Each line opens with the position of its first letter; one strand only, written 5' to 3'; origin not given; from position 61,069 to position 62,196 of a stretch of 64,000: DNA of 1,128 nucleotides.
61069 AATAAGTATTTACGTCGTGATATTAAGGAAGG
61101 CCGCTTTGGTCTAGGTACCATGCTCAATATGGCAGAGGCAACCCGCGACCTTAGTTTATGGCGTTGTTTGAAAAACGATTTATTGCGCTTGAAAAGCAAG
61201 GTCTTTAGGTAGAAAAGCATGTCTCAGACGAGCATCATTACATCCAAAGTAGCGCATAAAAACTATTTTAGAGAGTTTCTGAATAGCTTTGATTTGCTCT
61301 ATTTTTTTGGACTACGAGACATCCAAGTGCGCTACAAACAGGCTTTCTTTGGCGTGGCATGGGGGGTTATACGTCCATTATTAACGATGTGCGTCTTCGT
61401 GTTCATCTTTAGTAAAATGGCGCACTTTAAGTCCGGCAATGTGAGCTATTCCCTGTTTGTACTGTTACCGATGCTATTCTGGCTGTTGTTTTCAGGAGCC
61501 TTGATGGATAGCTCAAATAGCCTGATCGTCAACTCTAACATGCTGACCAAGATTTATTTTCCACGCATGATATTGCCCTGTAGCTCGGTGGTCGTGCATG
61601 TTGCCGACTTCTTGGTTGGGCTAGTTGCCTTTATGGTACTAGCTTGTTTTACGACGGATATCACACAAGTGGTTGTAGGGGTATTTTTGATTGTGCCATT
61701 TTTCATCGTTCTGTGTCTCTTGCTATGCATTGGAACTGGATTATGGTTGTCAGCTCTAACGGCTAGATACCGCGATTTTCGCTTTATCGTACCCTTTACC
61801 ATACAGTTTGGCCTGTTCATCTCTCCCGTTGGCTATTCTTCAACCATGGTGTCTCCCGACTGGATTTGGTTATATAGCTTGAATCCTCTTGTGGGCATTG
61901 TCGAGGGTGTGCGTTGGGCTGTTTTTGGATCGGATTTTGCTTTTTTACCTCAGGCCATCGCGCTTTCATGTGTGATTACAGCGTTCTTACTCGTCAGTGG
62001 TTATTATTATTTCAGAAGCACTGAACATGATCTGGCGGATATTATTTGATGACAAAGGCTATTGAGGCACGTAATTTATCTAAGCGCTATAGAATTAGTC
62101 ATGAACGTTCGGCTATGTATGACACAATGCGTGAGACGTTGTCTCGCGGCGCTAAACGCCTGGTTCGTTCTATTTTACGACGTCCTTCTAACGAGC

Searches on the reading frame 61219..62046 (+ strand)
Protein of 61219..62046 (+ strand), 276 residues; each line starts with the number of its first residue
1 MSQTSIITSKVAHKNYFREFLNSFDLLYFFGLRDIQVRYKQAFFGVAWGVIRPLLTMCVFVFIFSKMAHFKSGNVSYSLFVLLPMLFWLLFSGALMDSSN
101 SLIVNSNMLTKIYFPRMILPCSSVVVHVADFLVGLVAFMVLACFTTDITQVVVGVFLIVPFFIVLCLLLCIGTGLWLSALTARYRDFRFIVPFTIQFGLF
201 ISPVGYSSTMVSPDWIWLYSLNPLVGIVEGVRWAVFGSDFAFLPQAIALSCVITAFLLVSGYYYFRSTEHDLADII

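Call 60: find_encoding_contigs(protein=window:61219-62046:+, flank=10000, max_places=3)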
Protein window:61219-62046:+ (276 aa): 2 contigs read that carry it; 1 place shown.
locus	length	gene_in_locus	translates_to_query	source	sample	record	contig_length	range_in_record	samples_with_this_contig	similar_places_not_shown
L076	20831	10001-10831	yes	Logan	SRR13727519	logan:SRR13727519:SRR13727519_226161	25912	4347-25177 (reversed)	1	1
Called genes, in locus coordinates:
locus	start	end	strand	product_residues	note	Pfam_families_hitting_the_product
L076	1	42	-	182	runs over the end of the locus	-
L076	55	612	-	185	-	-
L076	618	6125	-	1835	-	PF20148:DUF6531 (weak), PF25023:TEN_YD-shell (weak), PF05593:RHS_repeat, PF25023:TEN_YD-shell (weak), PF05593:RHS_repeat (weak), PF25023:TEN_YD-shell, PF05593:RHS_repeat (weak)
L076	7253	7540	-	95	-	PF05016:ParE_toxin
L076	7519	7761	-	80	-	PF19807:DUF6290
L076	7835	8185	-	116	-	PF07366:SnoaL (faint), PF12680:SnoaL_2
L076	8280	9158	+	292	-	PF00535:Glycos_transf_2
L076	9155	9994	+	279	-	PF00535:Glycos_transf_2, PF10111:Glyco_tranf_2_2, PF13641:Glyco_tranf_2_3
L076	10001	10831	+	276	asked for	PF01061:ABC2_membrane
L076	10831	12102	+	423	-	PF00005:ABC_tran, PF13304:AAA_21 (faint), PF14524:Wzt_C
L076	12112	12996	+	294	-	-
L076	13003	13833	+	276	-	-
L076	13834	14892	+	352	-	PF13524:Glyco_trans_1_2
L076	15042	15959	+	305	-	PF00685:Sulfotransfer_1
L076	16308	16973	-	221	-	-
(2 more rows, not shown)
